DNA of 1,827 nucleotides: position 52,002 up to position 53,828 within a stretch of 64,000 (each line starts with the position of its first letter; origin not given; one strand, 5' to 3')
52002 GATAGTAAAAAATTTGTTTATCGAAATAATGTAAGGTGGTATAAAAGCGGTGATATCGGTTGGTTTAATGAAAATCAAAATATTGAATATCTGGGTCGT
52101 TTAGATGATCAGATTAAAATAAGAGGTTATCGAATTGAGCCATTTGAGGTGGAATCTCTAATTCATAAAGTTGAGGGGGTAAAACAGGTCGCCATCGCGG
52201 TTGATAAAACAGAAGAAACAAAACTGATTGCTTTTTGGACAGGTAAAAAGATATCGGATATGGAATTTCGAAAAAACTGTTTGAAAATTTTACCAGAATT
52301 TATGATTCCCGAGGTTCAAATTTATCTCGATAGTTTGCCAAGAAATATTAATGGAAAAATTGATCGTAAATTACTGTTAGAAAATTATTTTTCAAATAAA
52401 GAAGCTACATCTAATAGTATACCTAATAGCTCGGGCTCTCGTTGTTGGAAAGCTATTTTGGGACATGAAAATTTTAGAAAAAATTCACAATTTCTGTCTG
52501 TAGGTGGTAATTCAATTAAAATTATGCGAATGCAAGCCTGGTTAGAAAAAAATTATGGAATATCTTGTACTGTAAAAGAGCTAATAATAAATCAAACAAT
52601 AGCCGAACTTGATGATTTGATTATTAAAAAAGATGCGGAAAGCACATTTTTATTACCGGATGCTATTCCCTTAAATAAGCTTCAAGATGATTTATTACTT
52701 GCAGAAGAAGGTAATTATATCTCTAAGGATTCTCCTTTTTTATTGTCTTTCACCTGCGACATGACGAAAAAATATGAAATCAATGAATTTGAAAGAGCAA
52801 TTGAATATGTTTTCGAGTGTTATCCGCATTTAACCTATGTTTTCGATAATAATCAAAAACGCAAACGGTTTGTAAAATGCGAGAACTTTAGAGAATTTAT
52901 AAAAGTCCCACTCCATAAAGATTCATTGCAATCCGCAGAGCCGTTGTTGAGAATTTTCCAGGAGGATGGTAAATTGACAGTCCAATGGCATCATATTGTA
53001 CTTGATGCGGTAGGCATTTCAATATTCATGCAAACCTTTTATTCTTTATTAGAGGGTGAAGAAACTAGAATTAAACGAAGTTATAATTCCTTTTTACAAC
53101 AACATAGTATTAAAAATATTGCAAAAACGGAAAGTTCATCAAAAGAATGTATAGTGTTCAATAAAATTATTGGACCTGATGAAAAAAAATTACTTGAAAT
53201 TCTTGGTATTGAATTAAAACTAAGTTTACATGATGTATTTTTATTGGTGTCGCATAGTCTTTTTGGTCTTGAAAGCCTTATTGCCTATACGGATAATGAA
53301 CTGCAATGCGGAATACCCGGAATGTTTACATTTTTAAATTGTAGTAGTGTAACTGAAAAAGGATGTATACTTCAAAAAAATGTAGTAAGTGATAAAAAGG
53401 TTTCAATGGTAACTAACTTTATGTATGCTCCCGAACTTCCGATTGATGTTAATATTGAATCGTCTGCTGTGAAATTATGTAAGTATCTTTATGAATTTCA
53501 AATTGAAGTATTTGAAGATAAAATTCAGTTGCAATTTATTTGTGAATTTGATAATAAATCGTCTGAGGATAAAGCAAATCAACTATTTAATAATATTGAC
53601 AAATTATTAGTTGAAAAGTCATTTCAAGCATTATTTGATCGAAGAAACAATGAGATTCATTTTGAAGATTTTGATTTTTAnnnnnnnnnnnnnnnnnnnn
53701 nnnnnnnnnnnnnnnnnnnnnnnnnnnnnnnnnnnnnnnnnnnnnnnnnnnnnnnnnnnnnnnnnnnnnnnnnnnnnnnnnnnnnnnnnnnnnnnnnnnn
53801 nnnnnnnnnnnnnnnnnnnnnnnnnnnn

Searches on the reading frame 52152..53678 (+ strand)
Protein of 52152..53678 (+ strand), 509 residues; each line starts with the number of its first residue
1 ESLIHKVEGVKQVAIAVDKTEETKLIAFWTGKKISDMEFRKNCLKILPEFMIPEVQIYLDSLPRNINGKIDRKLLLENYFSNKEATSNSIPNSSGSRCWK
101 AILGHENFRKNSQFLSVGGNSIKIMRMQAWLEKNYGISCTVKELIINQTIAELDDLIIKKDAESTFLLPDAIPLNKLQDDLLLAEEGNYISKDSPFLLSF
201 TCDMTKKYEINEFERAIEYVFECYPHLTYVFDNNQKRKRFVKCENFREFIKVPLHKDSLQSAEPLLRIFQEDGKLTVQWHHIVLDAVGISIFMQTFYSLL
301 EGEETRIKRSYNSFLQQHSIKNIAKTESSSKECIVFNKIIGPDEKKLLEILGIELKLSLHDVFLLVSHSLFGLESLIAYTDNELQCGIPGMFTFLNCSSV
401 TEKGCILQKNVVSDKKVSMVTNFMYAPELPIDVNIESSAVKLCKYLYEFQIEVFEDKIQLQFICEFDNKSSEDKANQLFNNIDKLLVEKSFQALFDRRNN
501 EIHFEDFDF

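Call 42: find_related_loci(query=A4, collection=genome_contigs, flank=10000)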
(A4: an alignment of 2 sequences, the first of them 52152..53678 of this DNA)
Query A4 (509 aa) in genome_contigs; peptide patterns used: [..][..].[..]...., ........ (x = any residue, [..] = any of these).
84 stretches matched a pattern; 20 encode a relative of the query (tblastn E <= 1e-3); 20 distinct loci.
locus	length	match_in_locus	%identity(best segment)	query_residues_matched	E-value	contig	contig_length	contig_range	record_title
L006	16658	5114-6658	55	1-509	0e+0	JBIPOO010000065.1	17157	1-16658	MAG: Saprospira sp. isolate ME2014-07-24_3300043772_group5_bin162 Rohwer_bin605_scaffold_3518_c1, whole genome shotgun s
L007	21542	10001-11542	53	1-509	2e-171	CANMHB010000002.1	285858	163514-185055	MAG: Flavobacteriales bacterium isolate ZE-Oct18-81 genome assembly, contig: ZE-Oct18-C8, whole genome shotgun sequence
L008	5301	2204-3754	51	1-509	6e-172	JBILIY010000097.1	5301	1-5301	MAG: Crocinitomicaceae bacterium isolate ME2017-06-09_3300042875_group7_bin103 Rohwer_bin783_scaffold_9814_c1, whole gen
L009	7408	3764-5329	49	1-509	5e-160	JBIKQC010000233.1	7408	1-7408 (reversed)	MAG: Saprospira sp. isolate ME2015-05-19_3300034121_group6_bin48 Rohwer_bin606_scaffold_6495_c1, whole genome shotgun se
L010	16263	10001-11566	50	1-509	2e-154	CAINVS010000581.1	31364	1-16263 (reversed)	MAG: uncultured Bacteroidetes bacterium isolate Ja_bin-6113 genome assembly, contig: bin-6113:581/721, whole genome shot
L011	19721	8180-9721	44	1-503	8e-142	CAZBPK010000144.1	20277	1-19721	MAG TPA_asm: uncultured Bacteroidia bacterium isolate binchicken_co23_238 genome assembly, contig: k141_1440814, whole g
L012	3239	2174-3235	51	1-352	5e-119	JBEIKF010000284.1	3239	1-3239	MAG: Crocinitomicaceae bacterium isolate Sample-104-S4-bin-11 Sample_104_S4-bin_11-k141_1475340, whole genome shotgun se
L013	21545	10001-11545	55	1-509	0e+0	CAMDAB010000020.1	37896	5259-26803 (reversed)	MAG: Saprospira grandis DSM 2844 isolate ME-21oct19-178 genome assembly, contig: ME-21oct19-C1332, whole genome shotgun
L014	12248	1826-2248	40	1-135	1e-18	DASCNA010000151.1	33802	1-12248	MAG TPA_asm: Victivallales bacterium isolate Fu_MAG_118 c_000001225084, whole genome shotgun sequence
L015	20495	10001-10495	28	5-161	2e-14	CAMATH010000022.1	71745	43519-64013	MAG: Planctomicrobium piriforme isolate LH-05nov19-129 genome assembly, contig: LH-05nov19-C527, whole genome shotgun se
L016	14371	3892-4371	27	1-153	2e-12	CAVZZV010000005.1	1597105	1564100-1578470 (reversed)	MAG: uncultured Bacteroidales bacterium isolate MFD01721.bin.1.65 genome assembly, contig: contig_7090, whole genome sho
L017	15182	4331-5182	25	47-298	8e-13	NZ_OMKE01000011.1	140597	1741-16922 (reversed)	Aquimarina aquimarini strain Aq135, whole genome shotgun sequence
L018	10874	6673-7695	25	1-305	8e-11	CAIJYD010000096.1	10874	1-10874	MAG: uncultured Bacteroidetes bacterium isolate Loclat_bin-13856 genome assembly, contig: bin-13856:096/135, whole genom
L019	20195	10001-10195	37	13-77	1e-8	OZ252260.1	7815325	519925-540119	MAG: Hoeflea sp. isolate 2f27de24-c198-4795-9465-b2fefa61cf49 genome assembly, chromosome: 1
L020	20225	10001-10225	36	3-77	2e-8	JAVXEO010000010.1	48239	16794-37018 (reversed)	MAG: Acetivibrio sp. isolate CGS5Y3-bin44 NODE_578_length_48239_cov_7.193093, whole genome shotgun sequence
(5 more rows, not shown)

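Call 47: search_protein_families(library=pfam, proteins=[L007:120-1226:+, L007:1215-1901:-, L007:1922-2623:-, L007:2715-3737:+, L007:3748-4674:+, L007:12561-17729:+, L007:17803-20046:+, L007:20062-20628:+, L013:2985-3827:+, L013:3830-4723:+], max_evalue=0.001)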
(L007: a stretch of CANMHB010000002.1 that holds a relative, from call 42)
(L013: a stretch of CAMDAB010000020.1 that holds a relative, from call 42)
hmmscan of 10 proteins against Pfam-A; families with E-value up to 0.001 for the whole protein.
L007:120-1226:+ (368 aa): 2 families
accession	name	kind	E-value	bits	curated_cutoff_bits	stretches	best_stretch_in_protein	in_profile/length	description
PF13361.12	UvrD_C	-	1.1e-09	38.6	25.6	1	57-148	283-344/350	UvrD-like helicase C-terminal domain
PF13538.12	UvrD_C_2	-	2.8e-07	30.7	27.4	1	64-84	4-24/52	UvrD-like helicase C-terminal domain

L007:1215-1901:- (228 aa): 0 families

L007:1922-2623:- (233 aa): 0 families

L007:2715-3737:+ (340 aa): 13 families
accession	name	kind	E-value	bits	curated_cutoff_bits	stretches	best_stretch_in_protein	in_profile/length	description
PF05496.18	RuvB_N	-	3e-76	255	27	1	23-181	1-159/159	Holliday junction DNA helicase RuvB P-loop domain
PF17864.7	AAA_lid_4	-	3.1e-30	104.2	27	1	184-257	1-74/74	RuvB AAA lid domain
PF05491.19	RuvB_C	-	2.5e-27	95.1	24.7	1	259-328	2-71/72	RuvB C-terminal winged helix domain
PF00004.35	AAA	-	5.6e-20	72.6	21.2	1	58-180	1-128/131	ATPase family associated with various cellular activities (AAA)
PF07728.20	AAA_5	-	7.3e-08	33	22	0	100-175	60-139/139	AAA domain (dynein-related subfamily)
PF13401.12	AAA_22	-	2.3e-05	25.2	27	0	58-84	8-37/130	AAA domain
PF07726.17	AAA_3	-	4.8e-05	23.7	27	0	57-132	1-88/131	ATPase family associated with various cellular activities (AAA)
PF13191.12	AAA_16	-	9.4e-05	23.4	32.6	0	48-79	18-48/167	AAA ATPase domain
PF01078.27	Mg_chelatase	-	0.00016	21.5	20.3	0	57-76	24-43/207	Magnesium chelatase, subunit ChlI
PF06068.19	TIP49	-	0.00027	20.6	23.8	0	51-83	46-78/347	TIP49 P-loop domain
PF20720.3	nSTAND3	-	0.00043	20.5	27.2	1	56-101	18-61/155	Novel STAND NTPase 3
PF00158.32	Sigma54_activat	-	0.00094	19.3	20.2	0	104-136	91-123/168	Sigma-54 interaction domain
PF02367.23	TsaE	-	0.00099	19.5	26.6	0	52-87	18-53/128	Threonylcarbamoyl adenosine biosynthesis protein TsaE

L007:3748-4674:+ (308 aa): 7 families
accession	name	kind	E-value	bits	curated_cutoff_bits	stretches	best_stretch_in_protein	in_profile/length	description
PF08331.15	QueG_DUF1730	-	7.2e-23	80.7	25.1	1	59-132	1-77/77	Epoxyqueuosine reductase QueG, DUF1730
PF13484.11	Fer4_16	-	1.6e-22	80.5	30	1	185-249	2-66/66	4Fe-4S double cluster binding domain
PF13237.11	Fer4_10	-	6.8e-06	26.4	25.5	0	182-198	6-24/53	4Fe-4S dicluster domain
PF25160.1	LdpA_Fe-S-bd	-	1.3e-05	25.3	27.6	0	178-201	21-44/49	LdpA Fe-S cluster-binding domain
PF00037.32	Fer4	-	0.00034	20.8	21.1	0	182-200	5-23/24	4Fe-4S binding domain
PF12838.12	Fer4_7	-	0.00047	21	27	0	185-249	2-51/52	4Fe-4S dicluster domain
PF13183.11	Fer4_8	-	0.00072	20.5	27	0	183-197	52-66/68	4Fe-4S dicluster domain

L007:12561-17729:+ (1722 aa): 0 families

L007:17803-20046:+ (747 aa): 5 families
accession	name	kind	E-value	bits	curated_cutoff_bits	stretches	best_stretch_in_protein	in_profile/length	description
PF13616.12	Rotamase_3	-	2.2e-23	83.4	22.5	1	373-474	13-115/116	PPIC-type PPIASE domain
PF13623.11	SurA_N_2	-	2.1e-15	57.3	28.5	1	5-131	2-129/145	SurA-like N-terminal domain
PF00639.27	Rotamase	-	3.2e-14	54.1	21.7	1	380-471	1-95/97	PPIC-type PPIASE domain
PF13145.12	Rotamase_2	-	2.1e-10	41.9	27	1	242-375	2-112/121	PPIC-type PPIASE domain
PF13624.11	SurA_N_3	-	3.7e-07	30.6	27.2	1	8-132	6-124/162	SurA-like N-terminal domain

L007:20062-20628:+ (188 aa): 1 family
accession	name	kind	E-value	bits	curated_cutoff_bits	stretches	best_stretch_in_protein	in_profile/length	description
PF01812.26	5-FTHF_cyc-lig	-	1.2e-24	87.7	27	1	3-179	1-184/186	5-formyltetrahydrofolate cyclo-ligase family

L013:2985-3827:+ (280 aa): 0 families

L013:3830-4723:+ (297 aa): 0 families

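Call 82: search_protein_families(library=pfam, proteins=[L013:1640-2338:+], max_evalue=0.01)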
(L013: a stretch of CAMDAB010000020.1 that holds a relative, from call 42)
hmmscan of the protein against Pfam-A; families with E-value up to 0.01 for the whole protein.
L013:1640-2338:+ (232 aa): 8 families
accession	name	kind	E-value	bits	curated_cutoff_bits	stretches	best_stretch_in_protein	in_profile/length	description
PF13749.12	HATPase_c_4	-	2.7e-24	85.4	26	1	59-146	1-89/89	Putative ATP-dependent DNA helicase recG C-terminal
PF13412.12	HTH_24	-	1.9e-07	30.9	21.9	1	171-217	2-48/48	Winged helix-turn-helix DNA-binding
PF01047.28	MarR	-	8.7e-05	22.8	24.6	1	170-218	1-49/59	MarR family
PF04326.19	SLFN_AlbA_2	-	0.0004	21.3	25.3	1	3-35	1-38/118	Schlafen, AlbA_2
PF21715.3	CggR_N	-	0.00078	19.5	30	1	175-217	6-48/71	CggR N-terminal DNA binding domain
PF25212.1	HVO_A0114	-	0.002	18.3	27.6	1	168-219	18-69/84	HVO_A0114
PF08279.18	HTH_11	-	0.0026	18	25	1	173-225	1-54/55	HTH domain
PF12802.13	MarR_2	-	0.0059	17.2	27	1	170-218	3-52/61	MarR family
